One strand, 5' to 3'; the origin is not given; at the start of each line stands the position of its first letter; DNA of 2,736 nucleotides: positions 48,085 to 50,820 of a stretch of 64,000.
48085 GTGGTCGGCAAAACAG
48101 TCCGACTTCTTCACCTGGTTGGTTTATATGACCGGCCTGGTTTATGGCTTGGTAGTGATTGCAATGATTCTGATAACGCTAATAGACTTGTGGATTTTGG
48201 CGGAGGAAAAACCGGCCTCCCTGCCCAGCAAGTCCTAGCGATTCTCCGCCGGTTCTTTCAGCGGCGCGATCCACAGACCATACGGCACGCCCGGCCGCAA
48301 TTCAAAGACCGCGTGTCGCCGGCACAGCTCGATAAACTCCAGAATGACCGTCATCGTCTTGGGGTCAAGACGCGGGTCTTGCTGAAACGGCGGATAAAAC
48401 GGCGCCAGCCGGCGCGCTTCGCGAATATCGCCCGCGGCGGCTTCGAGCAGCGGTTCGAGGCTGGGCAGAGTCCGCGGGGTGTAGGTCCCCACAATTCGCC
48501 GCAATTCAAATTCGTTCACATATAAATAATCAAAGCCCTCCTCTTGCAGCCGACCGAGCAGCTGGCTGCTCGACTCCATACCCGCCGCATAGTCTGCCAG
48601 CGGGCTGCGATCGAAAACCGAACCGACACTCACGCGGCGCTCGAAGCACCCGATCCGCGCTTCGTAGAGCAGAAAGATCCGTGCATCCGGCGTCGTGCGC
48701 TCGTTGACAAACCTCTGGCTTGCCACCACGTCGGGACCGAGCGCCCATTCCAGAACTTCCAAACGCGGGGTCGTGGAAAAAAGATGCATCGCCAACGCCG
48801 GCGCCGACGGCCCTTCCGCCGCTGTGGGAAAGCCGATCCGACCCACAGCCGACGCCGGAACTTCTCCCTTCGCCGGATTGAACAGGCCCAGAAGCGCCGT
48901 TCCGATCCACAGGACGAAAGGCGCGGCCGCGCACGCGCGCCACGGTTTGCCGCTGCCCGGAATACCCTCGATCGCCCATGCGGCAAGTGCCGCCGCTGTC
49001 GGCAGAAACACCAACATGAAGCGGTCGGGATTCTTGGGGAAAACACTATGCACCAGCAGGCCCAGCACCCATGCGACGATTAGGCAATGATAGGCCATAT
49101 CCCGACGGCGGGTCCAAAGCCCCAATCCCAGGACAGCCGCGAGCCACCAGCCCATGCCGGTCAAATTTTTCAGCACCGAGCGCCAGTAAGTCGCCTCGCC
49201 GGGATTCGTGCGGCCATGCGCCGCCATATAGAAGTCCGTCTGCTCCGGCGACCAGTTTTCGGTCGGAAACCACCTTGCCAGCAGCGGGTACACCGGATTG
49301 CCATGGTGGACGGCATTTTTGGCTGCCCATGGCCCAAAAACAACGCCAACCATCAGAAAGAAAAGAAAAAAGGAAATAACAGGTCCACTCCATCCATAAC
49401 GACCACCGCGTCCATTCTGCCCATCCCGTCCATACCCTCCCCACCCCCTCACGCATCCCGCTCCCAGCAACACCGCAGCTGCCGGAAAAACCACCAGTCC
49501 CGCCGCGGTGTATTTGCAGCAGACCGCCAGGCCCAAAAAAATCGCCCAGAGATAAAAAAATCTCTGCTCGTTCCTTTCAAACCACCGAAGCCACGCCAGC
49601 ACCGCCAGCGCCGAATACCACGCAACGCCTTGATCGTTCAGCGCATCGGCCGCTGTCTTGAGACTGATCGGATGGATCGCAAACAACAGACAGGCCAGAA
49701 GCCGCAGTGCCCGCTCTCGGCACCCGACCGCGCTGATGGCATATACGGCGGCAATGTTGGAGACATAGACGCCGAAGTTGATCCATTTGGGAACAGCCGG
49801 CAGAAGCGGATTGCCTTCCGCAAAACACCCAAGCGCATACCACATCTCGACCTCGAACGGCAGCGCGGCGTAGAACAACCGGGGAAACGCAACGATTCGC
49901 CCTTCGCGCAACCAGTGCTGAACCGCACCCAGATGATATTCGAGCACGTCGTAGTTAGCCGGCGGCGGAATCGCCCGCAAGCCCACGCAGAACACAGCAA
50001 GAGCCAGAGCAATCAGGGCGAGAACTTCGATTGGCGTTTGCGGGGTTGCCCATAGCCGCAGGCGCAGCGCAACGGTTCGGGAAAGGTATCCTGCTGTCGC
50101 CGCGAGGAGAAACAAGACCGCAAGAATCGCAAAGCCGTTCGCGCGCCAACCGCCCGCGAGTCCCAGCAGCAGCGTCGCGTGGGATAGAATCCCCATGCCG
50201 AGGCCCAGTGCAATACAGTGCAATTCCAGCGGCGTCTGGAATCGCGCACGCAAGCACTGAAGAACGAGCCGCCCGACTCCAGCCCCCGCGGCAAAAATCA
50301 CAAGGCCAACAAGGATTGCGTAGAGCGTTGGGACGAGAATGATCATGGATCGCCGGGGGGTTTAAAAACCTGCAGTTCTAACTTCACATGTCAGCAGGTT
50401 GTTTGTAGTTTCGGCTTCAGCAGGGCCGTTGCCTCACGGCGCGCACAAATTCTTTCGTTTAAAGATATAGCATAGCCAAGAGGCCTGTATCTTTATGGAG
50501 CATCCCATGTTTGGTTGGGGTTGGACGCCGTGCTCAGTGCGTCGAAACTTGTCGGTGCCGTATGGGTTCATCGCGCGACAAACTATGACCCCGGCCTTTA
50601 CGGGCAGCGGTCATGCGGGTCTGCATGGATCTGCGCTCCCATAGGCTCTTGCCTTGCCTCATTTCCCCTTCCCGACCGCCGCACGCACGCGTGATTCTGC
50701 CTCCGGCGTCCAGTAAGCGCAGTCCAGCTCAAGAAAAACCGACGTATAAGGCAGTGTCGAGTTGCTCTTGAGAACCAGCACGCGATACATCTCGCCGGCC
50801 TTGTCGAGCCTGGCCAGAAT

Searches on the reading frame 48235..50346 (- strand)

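Call 42: search_protein_families(library=pfam, proteins=[window:48235-50346:-])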
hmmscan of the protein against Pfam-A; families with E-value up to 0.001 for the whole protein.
window:48235-50346:- (703 aa): 1 family
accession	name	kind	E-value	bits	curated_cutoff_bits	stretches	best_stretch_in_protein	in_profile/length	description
PF13231.12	PMT_2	-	2.4e-05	25.1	26.1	1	197-296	35-132/160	Dolichyl-phosphate-mannose-protein mannosyltransferase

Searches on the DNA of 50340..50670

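Call 48: search_rna_families(source=window, start=50340, end=50670, threshold=evalue, max_evalue=10)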
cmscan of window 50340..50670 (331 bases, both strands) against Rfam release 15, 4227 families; matches with E-value up to 10: 1.
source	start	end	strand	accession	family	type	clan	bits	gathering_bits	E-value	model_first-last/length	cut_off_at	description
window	50596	50670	-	RF02778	FdoG1_thermometer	Cis-reg; thermoregulator;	-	9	50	7.2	137-193/193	5'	FdoG-1 5' UTR thermometer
